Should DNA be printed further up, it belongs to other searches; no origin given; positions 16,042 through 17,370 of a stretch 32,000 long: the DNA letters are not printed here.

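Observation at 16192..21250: Type III R-M operon extended by a membrane-anchored coiled-coil protein and led by an RHH gene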

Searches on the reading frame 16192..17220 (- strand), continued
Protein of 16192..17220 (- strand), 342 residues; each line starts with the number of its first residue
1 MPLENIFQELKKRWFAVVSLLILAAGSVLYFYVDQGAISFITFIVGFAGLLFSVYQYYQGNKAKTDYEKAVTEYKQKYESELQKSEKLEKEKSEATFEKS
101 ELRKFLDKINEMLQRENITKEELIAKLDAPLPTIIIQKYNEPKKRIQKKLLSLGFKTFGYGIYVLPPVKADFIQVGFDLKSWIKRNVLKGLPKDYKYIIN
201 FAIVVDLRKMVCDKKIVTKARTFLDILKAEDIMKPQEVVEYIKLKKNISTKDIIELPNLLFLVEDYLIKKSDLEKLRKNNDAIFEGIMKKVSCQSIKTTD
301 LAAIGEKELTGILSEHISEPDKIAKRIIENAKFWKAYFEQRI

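Call 43: search_protein_families(library=padloc, proteins=[L014:8138-9061:+, L014:9042-9980:+, L014:11220-13553:-, L015:1460-2710:+, L016:3551-4327:+, L017:7876-8385:+, L018:2988-4022:+, L019:1161-2255:+, L019:12-1136:+, L017:4441-6951:-], max_evalue=0.001)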
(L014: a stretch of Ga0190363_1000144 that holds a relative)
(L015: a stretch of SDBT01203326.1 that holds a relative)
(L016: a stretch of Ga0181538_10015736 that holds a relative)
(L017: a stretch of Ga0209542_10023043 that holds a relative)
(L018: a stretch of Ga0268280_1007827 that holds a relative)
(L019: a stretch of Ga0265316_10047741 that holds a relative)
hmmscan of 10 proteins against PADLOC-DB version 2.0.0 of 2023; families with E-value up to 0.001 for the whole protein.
L014:8138-9061:+ (307 aa): 0 families

L014:9042-9980:+ (312 aa): 70 families (the best 25 are shown)
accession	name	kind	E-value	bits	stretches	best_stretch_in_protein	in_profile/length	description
PDLC03350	MTase_II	-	2e-149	495.2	1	5-303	4-305/312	Type II methyltransferase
PDLC03353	MTase_II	-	9.8e-79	262.5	1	54-300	6-257/260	Type II methyltransferase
PDLC03259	MTase_II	-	8.1e-43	144.8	1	59-291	5-253/423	Type II methyltransferase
PDLC03371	MTase_II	-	7.7e-42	141.6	1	51-296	4-255/260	Type II methyltransferase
PDLC03283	MTase_II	-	1.1e-41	141.2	1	58-301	5-279/352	Type II methyltransferase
PDLC03387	MTase_II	-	5.8e-38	128.7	2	141-304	132-286/289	Type II methyltransferase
PDLC03260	MTase_II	-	1.7e-37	127.2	2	154-296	177-310/349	Type II methyltransferase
PDLC03299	MTase_II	-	7.6e-35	118.8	1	50-296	8-260/296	Type II methyltransferase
PDLC03295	MTase_II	-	5.2e-33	112.8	1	56-297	2-270/292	Type II methyltransferase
PDLC03246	MTase_II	-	1.1e-30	105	1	48-288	102-361/376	Type II methyltransferase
PDLC03363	MTase_II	-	8.4e-27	92.3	2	205-298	27-123/294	Type II methyltransferase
PDLC03230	MTase_II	-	9.9e-27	92.1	1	48-299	26-288/360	Type II methyltransferase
PDLC03320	MTase_II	-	2.2e-25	87.4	2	219-302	197-283/289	Type II methyltransferase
PDLC03236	MTase_II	-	5.7e-24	82.5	1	56-293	649-899/912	Type II methyltransferase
PDLC03216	MTase_II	-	5.8e-24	82.8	1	51-303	5-264/364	Type II methyltransferase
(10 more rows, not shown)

L014:11220-13553:- (777 aa): 6 families
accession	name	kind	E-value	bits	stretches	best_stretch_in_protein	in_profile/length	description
PDLC02164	Avs2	-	8.5e-227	754.2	2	8-392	660-1013/1504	-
PDLC02162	Avs2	-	2.1e-182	607.2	1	2-766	640-1364/1379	-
PDLC02165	Avs2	-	3e-174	579.9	2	2-390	521-901/1375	-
PDLC02163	Avs2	-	3.7e-157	523.3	2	8-391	727-1099/1576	-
PDLC02161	Avs2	-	2.5e-81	272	2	23-332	682-972/1499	-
PDLC02166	Avs2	-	1.4e-63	212.9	2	16-355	655-967/1498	-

L015:1460-2710:+ (417 aa): 3 families
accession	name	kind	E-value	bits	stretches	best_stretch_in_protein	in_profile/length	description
PDLC01169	TPR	-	9.8e-24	82.1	3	165-254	109-198/252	TPR repeats containing protein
PDLC01171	TPR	-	1.5e-12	45.3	1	128-248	182-289/504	TPR repeats containing protein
PDLC01092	C3a198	-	2.9e-05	21.2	0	60-121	210-271/523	TPR protein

L016:3551-4327:+ (258 aa): 2 families
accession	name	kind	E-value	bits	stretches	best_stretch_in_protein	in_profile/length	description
PDLC03928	PsyrT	-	1.6e-08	31.3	1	71-198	558-681/689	-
PDLC03962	ShosT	-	1.8e-07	29.2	1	89-221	91-229/237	-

L017:7876-8385:+ (169 aa): 0 families

L018:2988-4022:+ (344 aa): 0 families

L019:1161-2255:+ (364 aa): 3 families
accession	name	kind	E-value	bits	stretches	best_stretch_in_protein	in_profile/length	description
PDLC03418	REase_II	-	5.9e-129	428.4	1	1-363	1-372/372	Type II restriction enzyme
PDLC03877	NsnA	-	1.8e-24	84.7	1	30-159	63-205/385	-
PDLC04027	PD-T4-2_A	-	1.4e-08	32.2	1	30-92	50-113/363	-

L019:12-1136:+ (374 aa): 1 family
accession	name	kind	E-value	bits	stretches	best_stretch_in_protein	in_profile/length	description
PDLC03297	MTase_II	-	1.3e-110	368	1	4-313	8-295/332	Type II methyltransferase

L017:4441-6951:- (836 aa): 63 families (the best 25 are shown)
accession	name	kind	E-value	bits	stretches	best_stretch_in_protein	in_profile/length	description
PDLC03348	MTase_II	-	4.6e-107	357.3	1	312-832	189-711/727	Type II methyltransferase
PDLC03356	MTase_II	-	4.4e-70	235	1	292-780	56-503/545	Type II methyltransferase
PDLC03335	MTase_II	-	2.6e-32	110.3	1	260-587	18-317/607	Type II methyltransferase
PDLC03021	MTase_I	-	2e-29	100.8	1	278-577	90-380/491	Type I methyltransferase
PDLC02521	PglX|PglXI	-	2.5e-29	99.9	2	327-437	259-373/1174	PglX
PDLC03338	MTase_II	-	3.2e-25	86.9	1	328-581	111-357/604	Type II methyltransferase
PDLC03235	MTase_II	-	5e-25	86.4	1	328-831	84-643/648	Type II methyltransferase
PDLC03600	REase_MTase_IIG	-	1.3e-23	81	2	362-436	291-365/1205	Type IIG restriction enzyme-methyltransferase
PDLC03630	REase_MTase_IIG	-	7.9e-23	78.2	2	328-435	352-468/1100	Type IIG restriction enzyme-methyltransferase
PDLC02525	PglX|PglXI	-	9.3e-23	78.7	2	328-437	244-349/607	PglX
PDLC04134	mad2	-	1.3e-22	78.3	1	280-584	211-454/492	mads_2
PDLC03030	MTase_I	-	1.7e-22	77.7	1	317-496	300-479/670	Type I methyltransferase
PDLC03267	MTase_II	-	2e-22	77.8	1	339-665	6-313/539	Type II methyltransferase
PDLC03025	MTase_I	-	2.4e-22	77.4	1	328-546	142-341/569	Type I methyltransferase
PDLC03612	REase_MTase_IIG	-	6.2e-22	75.6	2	468-659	804-1002/1247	Type IIG restriction enzyme-methyltransferase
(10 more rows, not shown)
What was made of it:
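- L016 behind a PsyrT/ShosT-like protein (call 43)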

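Call 44: predict_structure(alignment_id=A2)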
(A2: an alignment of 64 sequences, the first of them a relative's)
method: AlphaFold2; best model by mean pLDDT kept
length: 342 residues; sequences in the alignment: 64
mean_pLDDT: 93.1   pTM: 0.72
mean pLDDT of the five models: 93.1, 91.5, 91.4, 89.9, 89.7
residues with pLDDT >= 90: 269; 70-90: 69; 50-70: 4; < 50: 0
segments of 3 or more residues with pLDDT < 50: none
pLDDT, mean of each block of 10 residues (from residue 1): 82 87 82 77 88 89 93 96 96 91 91 93 93 97 96 97 98 97 98 97 98 87 95 93 92 95 94 96 97 97 98 98 97 95 75
secondary structure, 60 per line:
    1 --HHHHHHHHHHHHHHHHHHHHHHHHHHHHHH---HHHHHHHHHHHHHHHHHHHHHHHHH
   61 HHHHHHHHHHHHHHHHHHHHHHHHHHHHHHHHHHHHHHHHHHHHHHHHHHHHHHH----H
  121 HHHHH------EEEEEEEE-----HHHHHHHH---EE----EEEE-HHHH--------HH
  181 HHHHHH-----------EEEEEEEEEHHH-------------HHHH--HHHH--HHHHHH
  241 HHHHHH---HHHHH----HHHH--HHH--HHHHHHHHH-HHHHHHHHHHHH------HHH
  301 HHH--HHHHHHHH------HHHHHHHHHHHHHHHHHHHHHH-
elements in order: H3-32 H36-115 H120-125 E132-139 H145-152 E162-165 H167-170 H179-186 E198-206 H223-226 H229-232 H235-246 H250-254 H259-262 H270-278 H280-291 H298-303 H306-313 H320-341
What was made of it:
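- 16192..17220 (-): X, 342 aa, a member of an undescribed family of membrane-anchored coiled-coil proteins. Call 44 (AF2 pLDDT 93).
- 17053..17184 (-): X residues 13-56: a two-helix TM hairpin. The predicted topology is N-in/C-in (KKR before TM1, DQG loop, K-rich after TM2). Call 44 (helices 3-32 and 36-115).
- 16876..17052 (-): X residues 57-115: a charged heptad coiled-coil stalk. Call 44 (a single continuous helix; block-mean pLDDT 89-96 over residues 51-120).
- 16591..16839 (-): X residues 128-210: a basic beta-alpha-beta-beta-alpha-beta (ferredoxin-like) domain with sub-threshold Cas2/VapD/PaaX_M resemblance. It carries the family-wide LPP, W182 and D206. Call 44 (DSSP).
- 16195..16575 (-): X residues 216-342: a conserved all-helical C-terminal domain that is acidic across the family. 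Its fold matches nothing significantly. Call 44.
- On Cas2 / VapD endoribonuclease superfamily: AF2 DSSP gives E132-139, H145-152, E162-165, H179-186 and E198-206 (call 44).
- Structure: pLDDT 93, pTM 0.72 (call 44).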

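Call 48: fold_search(model_id=the predicted structure, library=pdb)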
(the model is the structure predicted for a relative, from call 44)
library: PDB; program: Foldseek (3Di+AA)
matches with E <= 10: 117; with E <= 0.001: 0
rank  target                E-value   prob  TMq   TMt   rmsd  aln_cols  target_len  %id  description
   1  2ivy                  3.0e-01  0.63  0.15  0.43   7.0        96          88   17  Crystal structure of hypothetical protein sso1404 from Sulfolobus solfataricus P2 (released 2006-06-28)
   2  2i0x                  3.9e-01  0.72  0.18  0.51   5.0        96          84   14  Hypothetical protein PF1117 from Pyrococcus furiosus (released 2006-10-10)
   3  3onq_A                3.9e-01  0.06  0.12  0.15  17.5       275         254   10  Crystal Structure of Regulator of Polyketide Synthase Expression BAD_0249 from Bifidobacterium adolescentis (released 2010-09-08)
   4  6k2e_A                7.6e-01  0.54  0.17  0.49   5.0        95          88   14  Crystal structure of cas2 (released 2020-05-20)
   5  5xvn_F                8.4e-01  0.33  0.16  0.40   6.2       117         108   10  E. far Cas1-Cas2/prespacer binary complex (released 2017-10-04)
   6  5brt_B                8.9e-01  0.06  0.14  0.09  23.8       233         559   12  Crystal Structure of 2-hydroxybiphenyl 3-monooxygenase from Pseudomonas azelaica with 2-hydroxybiphenyl in the active  (released 2015-08-19)
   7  5zyf_D                1.0e+00  0.47  0.16  0.53   5.3       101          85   17  Crystal structure of Streptococcus pyogenes type II-A Cas2 (released 2018-08-15)
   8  9i62_E                1.1e+00  0.30  0.15  0.15   5.2        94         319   23  CryoEM structure of a RAD51 D-loop (released 2025-06-04)
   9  6k2e_B                1.3e+00  0.44  0.17  0.51   4.9        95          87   12  Crystal structure of cas2 (released 2020-05-20)
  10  1p59_A                1.4e+00  0.25  0.17  0.25   9.3       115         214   16  Structure of a non-covalent Endonuclease III-DNA Complex (released 2003-07-15)
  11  7bfe_A                1.5e+00  0.18  0.14  0.37   5.7        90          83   11  Circular permutant of ribosomal protein S6, P54-55 truncated, L21A mutant. (released 2022-07-13)
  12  1zkr_B                1.6e+00  0.16  0.17  0.31   6.6       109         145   18  Crystal structure of the major cat allergen Fel d 1 (1+2) (released 2006-05-16)
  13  5dqt_M                1.8e+00  0.15  0.12  0.35  13.1        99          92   10  Crystal Structure of Cas-DNA-22 complex (released 2015-11-11)
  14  6wue_A                1.8e+00  0.12  0.13  0.36  10.0       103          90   12  Tetragonal crystal form of SbtB from Synechocystis PCC6803 (released 2020-08-26)
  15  5g4d                  1.9e+00  0.33  0.17  0.54   4.9        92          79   14  Crystal structure of the Cas2 in T.onnurineus (released 2016-07-27)
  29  8a39_AP1              3.3e+00  0.06  0.16  0.18  14.3       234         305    9  Crystal Structure of PaaX from Escherichia coli W (released 2023-07-05)
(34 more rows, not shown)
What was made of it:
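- Tried and rejected: C-terminal domain as an HhH DNA-binding module: suggested by weak Foldseek hits to EndoIII, TDG, ROS1 and the Rad51 N-terminus (E 1-4, call 48).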

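Call 50: search_protein_families(library=pfam, alignment_id=A2, max_evalue=5)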
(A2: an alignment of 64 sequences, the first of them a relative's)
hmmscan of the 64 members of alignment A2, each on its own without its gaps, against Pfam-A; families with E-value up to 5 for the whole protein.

A. member 1, P0001 (342 aa): 6 families
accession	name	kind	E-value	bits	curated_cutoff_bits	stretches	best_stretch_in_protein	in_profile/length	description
PF05859.17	Mis12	-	0.027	14.7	25.7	1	60-118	110-168/231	Mis12 protein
PF14056.11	DUF4250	-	0.04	14.4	27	1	101-128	15-42/55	Domain of unknown function (DUF4250)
PF13567.11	DUF4131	-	0.041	14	31.6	1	14-72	7-63/165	Domain of unknown function (DUF4131)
PF13858.11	DUF4199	-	0.059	14.3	32.3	1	37-99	66-130/165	Protein of unknown function (DUF4199)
PF03179.20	V-ATPase_G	-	1.5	9.8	28.6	1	62-127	33-97/105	Vacuolar (H+)-ATPase G subunit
PF12550.13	GCR1_C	-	2.2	9.1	23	1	56-128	16-77/80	Transcriptional activator of glycolytic enzymes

B. families by the number of members that match (of 64 scanned): 216 families (the first 25 are shown)
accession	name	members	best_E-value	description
PF20803.2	PaaX_M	9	0.00038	PaaX protein central Cas2-like domain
PF13567.11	DUF4131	6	0.0015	Domain of unknown function (DUF4131)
PF22470.1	Histone_HNS_N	4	0.051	H-NS histone-like proteins, N-terminal domain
PF01956.21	EMC3_TMCO1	3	0.009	Integral membrane protein EMC3/TMCO1-like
PF17184.9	Rit1_C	3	0.011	Rit1 N-terminal domain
PF07889.17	DUF1664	3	0.049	Protein of unknown function (DUF1664)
PF24838.2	8xMP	3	0.05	Octameric membrane protein family (8xMP)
PF05975.17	EcsB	2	5.5e-05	Bacterial ABC transporter protein EcsB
PF04136.21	COG3_N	2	0.0028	Conserved oligomeric Golgi complex subunit 3, N-terminal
PF14584.11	DUF4446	2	0.0031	Protein of unknown function (DUF4446)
PF08496.15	Peptidase_S49_N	2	0.0037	Peptidase family S49 N-terminal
PF07200.18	Mod_r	2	0.007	Modifier of rudimentary (Mod(r)) protein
PF14932.11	HAUS-augmin3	2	0.0096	HAUS augmin-like complex subunit 3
PF18169.6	SLATT_6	2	0.013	SMODS and SLOG-associating 2TM effector domain 6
PF10473.14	CENP-F_leu_zip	2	0.013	Leucine-rich repeats of kinetochore protein Cenp-F/LEK1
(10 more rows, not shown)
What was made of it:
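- On SLATT 2TM effector domains: PF18169 hits 2 of 64 members at E 0.013 (call 50).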

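Call 54: search_dna_similar(query=window:16195-17220:-, collection=plasmids, mode=protein, max_evalue=0.01)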
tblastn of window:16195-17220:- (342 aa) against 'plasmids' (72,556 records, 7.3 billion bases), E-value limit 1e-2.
Records with a match: 1; places in all: 1; records where one place covers at least 80% of the query: 0.
Best place of each record, by identity: <60% 1.
By first word of the organism name: Natrinema 1.
By predicted mobility (MOB-suite, as given by PLSDB): non-mobilizable 1.
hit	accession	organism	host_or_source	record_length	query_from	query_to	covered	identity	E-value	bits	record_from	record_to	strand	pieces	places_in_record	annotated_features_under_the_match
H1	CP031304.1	Natrinema thermotolerans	Cell culture,Korean salt-fermented food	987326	113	341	67%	28.3%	2e-9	66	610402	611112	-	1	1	none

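Call 55: search_dna_similar(query=window:16195-17220:-, collection=phages, mode=protein, max_evalue=0.01)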
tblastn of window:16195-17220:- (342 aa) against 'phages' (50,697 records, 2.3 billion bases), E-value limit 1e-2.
No match.

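Call 56: get_annotated_region(hit=H1, flank=9000)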
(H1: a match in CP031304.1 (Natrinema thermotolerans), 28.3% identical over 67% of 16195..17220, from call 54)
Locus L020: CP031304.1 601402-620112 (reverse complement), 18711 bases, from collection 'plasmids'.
description: Natrinema thermotolerans strain A29 plasmid unnamed6, complete sequence
organism: Natrinema thermotolerans (NCBI taxid 121872)
taxonomy: Archaea; Euryarchaeota; Halobacteria; Halobacteriales; Natrialbaceae; Natrinema; Natrinema thermotolerans
host: -; source: Cell culture,Korean salt-fermented food; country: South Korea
typing (MOB-suite, as given by PLSDB): non-mobilizable
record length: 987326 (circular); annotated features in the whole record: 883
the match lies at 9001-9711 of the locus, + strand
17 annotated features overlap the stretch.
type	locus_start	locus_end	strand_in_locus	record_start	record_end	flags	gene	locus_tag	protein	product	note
CDS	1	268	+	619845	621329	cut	-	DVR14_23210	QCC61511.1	MATE family efflux transporter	-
CDS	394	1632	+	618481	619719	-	-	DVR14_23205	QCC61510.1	cation:proton antiporter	-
CDS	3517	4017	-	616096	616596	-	-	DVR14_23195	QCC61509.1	hypothetical protein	-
CDS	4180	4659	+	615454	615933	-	-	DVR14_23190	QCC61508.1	cupin domain-containing protein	-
CDS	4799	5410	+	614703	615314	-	-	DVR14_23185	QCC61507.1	AAA family ATPase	-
CDS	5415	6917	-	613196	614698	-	-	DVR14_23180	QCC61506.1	IMP dehydrogenase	-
CDS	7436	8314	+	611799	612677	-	-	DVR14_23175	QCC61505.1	hypothetical protein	-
CDS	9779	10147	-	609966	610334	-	-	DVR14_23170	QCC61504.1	hypothetical protein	-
CDS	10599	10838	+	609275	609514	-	-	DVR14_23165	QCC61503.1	hypothetical protein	-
CDS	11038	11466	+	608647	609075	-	-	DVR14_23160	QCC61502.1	hypothetical protein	-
CDS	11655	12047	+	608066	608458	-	-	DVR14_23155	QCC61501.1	hypothetical protein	-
CDS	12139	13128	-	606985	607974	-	-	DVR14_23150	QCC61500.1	nucleoside recognition protein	-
CDS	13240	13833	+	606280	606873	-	-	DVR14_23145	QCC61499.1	NADPH-dependent oxidoreductase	-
CDS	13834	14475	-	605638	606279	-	-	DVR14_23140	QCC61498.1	hypothetical protein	-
CDS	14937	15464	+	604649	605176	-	-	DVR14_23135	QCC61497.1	hypothetical protein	-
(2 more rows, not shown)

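Call 58: search_protein_families(library=ncbifam, proteins=[window:16195-17220:-, L020:8716-9714:+, P0005, P0012, P0042, P0053, P0066, P0084], max_evalue=0.1)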
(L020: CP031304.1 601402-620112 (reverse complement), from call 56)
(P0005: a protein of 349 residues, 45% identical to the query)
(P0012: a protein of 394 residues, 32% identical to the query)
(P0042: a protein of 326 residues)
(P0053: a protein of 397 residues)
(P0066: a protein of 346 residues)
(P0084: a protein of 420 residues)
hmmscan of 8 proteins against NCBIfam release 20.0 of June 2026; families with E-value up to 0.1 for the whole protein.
window:16195-17220:- (342 aa): 4 families
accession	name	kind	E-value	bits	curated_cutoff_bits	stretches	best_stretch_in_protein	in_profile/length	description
NF033630.1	SLATT_6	subfamily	0.01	15.5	100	1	14-122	37-142/180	SLATT domain-containing protein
NF040945.1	CCC_membrane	equivalog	0.011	16.1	65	1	36-78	9-51/99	CCC motif membrane protein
NF005834.1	PRK07738.1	equivalog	0.087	13.3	107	0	65-146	11-93/117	flagellar protein FlaG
NF058603.1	SCO2097_fam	equivalog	0.091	13.1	110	0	16-87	49-115/129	SCO2097 family morphological protein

L020:8716-9714:+ (332 aa): 1 family
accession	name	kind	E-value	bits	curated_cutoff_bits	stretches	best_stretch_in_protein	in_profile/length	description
NF005379.0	PRK06922.1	equivalog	0.0042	15.5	602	0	93-146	300-343/677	class I SAM-dependent methyltransferase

P0005 (349 aa): 3 families
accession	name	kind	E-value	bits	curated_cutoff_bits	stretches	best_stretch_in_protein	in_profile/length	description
NF033630.1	SLATT_6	subfamily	0.0092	15.7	100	1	15-111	38-138/180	SLATT domain-containing protein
NF002982.0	PRK03699.1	equivalog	0.046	12.8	221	1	13-59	147-193/395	MFS transporter TsgA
NF040872.1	MFS_HP1165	exception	0.051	12.6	700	1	8-82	134-209/385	HP1165 family MFS efflux transporter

P0012 (394 aa): 1 family
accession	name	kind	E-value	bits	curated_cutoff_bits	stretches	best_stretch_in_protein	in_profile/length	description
NF053719.1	KdoHdxKdoO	equivalog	0.057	12.4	300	1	300-381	25-102/289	Kdo hydroxylase KdoO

P0042 (326 aa): 0 families

P0053 (397 aa): 0 families

P0066 (346 aa): 0 families

P0084 (420 aa): 1 family
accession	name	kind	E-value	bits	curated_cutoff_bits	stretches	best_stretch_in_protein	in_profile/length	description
NF040480.1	CGLAU_01105_fam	hypoth_equivalog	0.051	13.8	45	0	117-172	103-160/179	CGLAU_01105 family protein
